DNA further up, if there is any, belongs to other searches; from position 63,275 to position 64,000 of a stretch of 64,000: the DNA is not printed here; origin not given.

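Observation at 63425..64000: GC-rich hexapeptide-repeat ORF ending in a perfect 126-bp tandem duplication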

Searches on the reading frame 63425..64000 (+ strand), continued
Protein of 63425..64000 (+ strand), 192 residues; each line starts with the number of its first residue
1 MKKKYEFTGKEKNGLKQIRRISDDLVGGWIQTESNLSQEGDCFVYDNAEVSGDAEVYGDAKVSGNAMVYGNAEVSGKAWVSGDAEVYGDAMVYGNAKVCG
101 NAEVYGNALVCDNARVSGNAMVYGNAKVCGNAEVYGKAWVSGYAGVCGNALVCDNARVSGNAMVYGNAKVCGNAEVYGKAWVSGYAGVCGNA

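Call 69: get_annotated_region(hit=H35, flank=1500)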
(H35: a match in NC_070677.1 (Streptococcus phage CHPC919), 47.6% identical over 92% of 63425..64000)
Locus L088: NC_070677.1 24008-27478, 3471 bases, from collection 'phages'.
description: Streptococcus phage CHPC919, complete genome.
organism: Streptococcus phage CHPC919 (NCBI taxid 2365046)
taxonomy: Viruses; Duplodnaviria; Heunggongvirae; Uroviricota; Caudoviricetes; Aliceevansviridae; Moineauvirus; Moineauvirus Sfi19
host: Streptococcus thermophilus; source: -; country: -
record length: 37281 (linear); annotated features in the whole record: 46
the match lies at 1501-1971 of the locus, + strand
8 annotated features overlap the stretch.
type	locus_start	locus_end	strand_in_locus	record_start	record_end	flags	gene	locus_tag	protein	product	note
CDS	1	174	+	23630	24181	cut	-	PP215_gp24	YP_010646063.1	hypothetical protein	-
CDS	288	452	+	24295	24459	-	-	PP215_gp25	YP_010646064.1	hypothetical protein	-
CDS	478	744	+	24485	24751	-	-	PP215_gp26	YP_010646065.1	hypothetical protein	-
CDS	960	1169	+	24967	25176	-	-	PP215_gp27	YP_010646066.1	transcriptional regulator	Phage transcriptional regulator (ACLAME 281)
CDS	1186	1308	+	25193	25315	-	-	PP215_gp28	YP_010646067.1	hypothetical protein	-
CDS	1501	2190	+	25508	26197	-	-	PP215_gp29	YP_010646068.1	hypothetical protein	-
CDS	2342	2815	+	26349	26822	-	-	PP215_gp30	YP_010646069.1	hypothetical protein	-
CDS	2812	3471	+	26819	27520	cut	-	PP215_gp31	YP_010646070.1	DNA-binding protein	-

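Call 88: get_annotated_region(hit=H74, flank=3500)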
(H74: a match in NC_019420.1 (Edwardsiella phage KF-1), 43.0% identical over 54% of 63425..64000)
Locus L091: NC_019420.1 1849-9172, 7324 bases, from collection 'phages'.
description: Edwardsiella phage KF-1 DNA, complete genome.
organism: Edwardsiella phage KF-1 (NCBI taxid 1244856)
taxonomy: Viruses; Duplodnaviria; Heunggongvirae; Uroviricota; Caudoviricetes; Kafunavirus; Kafunavirus KF1
host: -; source: -; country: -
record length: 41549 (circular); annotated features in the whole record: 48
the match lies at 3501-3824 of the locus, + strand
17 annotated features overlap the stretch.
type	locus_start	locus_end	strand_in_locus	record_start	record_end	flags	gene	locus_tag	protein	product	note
CDS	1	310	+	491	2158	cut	-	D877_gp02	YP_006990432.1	putative terminase, large subunit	KF-1_ORF-2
CDS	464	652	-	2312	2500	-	-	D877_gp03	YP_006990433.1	hypothetical protein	KF-1_ORF-3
CDS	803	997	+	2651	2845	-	-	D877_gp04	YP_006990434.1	hypothetical protein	KF-1_ORF-4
CDS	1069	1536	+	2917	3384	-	-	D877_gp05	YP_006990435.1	hypothetical protein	KF-1_ORF-5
CDS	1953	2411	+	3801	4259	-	-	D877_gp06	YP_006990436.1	hypothetical protein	KF-1_ORF-6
CDS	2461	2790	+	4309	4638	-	-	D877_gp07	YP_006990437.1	hypothetical protein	KF-1_ORF-7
CDS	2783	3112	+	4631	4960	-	-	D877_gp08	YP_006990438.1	hypothetical protein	KF-1_ORF-8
CDS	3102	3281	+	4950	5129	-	-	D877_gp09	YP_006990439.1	hypothetical protein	KF-1_ORF-9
CDS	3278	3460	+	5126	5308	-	-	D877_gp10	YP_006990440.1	hypothetical protein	KF-1_ORF-10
CDS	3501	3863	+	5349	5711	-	-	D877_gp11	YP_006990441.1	hypothetical protein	KF-1_ORF-11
CDS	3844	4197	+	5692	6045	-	-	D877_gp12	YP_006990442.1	hypothetical protein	KF-1_ORF-12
CDS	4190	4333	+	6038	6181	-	-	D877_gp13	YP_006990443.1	hypothetical protein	KF-1_ORF-13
CDS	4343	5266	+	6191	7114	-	-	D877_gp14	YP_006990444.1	hypothetical protein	KF-1_ORF-14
CDS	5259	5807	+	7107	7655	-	-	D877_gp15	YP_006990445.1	hypothetical protein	KF-1_ORF-15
CDS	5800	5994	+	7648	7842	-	-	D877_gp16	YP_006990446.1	hypothetical protein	KF-1_ORF-16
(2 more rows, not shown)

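Call 89: get_annotated_region(hit=H39, flank=3000)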
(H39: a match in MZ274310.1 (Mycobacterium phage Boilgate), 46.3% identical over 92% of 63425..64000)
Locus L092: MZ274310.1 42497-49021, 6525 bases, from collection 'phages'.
description: Mycobacterium phage Boilgate, complete genome.
organism: Mycobacterium phage Boilgate (NCBI taxid 2859636)
taxonomy: Viruses; Duplodnaviria; Heunggongvirae; Uroviricota; Caudoviricetes; Weiservirinae
host: Mycobacterium smegmatis mc2 155; source: soil; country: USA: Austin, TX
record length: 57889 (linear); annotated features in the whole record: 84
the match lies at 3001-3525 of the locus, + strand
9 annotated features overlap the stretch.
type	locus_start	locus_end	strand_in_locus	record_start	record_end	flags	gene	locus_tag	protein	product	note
CDS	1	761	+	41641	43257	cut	58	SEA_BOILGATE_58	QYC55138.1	methyltransferase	-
CDS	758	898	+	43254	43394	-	59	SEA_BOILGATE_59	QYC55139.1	hypothetical protein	-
CDS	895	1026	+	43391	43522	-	60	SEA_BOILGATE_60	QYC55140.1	hypothetical protein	-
CDS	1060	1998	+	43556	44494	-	61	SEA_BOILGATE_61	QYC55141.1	methyltransferase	-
CDS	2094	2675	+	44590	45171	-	62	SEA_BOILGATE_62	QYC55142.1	hypothetical protein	-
CDS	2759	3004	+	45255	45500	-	63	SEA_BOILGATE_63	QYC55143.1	NrdH-like glutaredoxin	-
CDS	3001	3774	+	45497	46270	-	64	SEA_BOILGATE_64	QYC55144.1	hypothetical protein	-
CDS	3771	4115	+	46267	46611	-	65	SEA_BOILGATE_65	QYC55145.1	HNH endonuclease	-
CDS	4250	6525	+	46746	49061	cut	66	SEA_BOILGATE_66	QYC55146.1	DNA primase/polymerase/helicase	-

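Call 90: get_annotated_region(hit=H62, flank=3000)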
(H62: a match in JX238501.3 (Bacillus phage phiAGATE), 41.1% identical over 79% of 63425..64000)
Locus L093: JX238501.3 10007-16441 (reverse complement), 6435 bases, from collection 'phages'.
description: Bacillus phage phiAGATE, complete genome.
organism: Bacillus phage phiAGATE (NCBI taxid 1204533)
taxonomy: Viruses; Duplodnaviria; Heunggongvirae; Uroviricota; Caudoviricetes; Herelleviridae; Bastillevirinae; Agatevirus; Agatevirus agate
host: Bacillus pumilus GL1; source: sediments of Goreckie Lake; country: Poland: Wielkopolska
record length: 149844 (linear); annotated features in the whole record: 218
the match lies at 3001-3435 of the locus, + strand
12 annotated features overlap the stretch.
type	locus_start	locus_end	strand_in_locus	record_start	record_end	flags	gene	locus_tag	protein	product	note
CDS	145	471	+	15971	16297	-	-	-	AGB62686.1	hypothetical protein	gp107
CDS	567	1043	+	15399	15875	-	-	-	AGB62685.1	hypothetical protein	gp106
CDS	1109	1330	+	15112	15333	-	-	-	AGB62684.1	hypothetical protein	gp057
CDS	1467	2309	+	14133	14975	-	-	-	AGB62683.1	hypothetical protein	gp092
CDS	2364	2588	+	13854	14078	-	-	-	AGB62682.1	hypothetical protein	gp065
CDS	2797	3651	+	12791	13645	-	-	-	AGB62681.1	putative hexapeptide repeat containing transferase like protein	-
CDS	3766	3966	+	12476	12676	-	-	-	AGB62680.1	hypothetical protein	gp119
CDS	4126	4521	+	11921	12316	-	-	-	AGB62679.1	hypothetical protein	gp089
CDS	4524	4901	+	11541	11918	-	-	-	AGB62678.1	hypothetical protein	gp068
CDS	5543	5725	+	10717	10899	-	-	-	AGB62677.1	hypothetical protein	gp108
CDS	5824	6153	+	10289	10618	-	-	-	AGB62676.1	hypothetical protein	gp016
CDS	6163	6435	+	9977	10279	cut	-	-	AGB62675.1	hypothetical protein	gp139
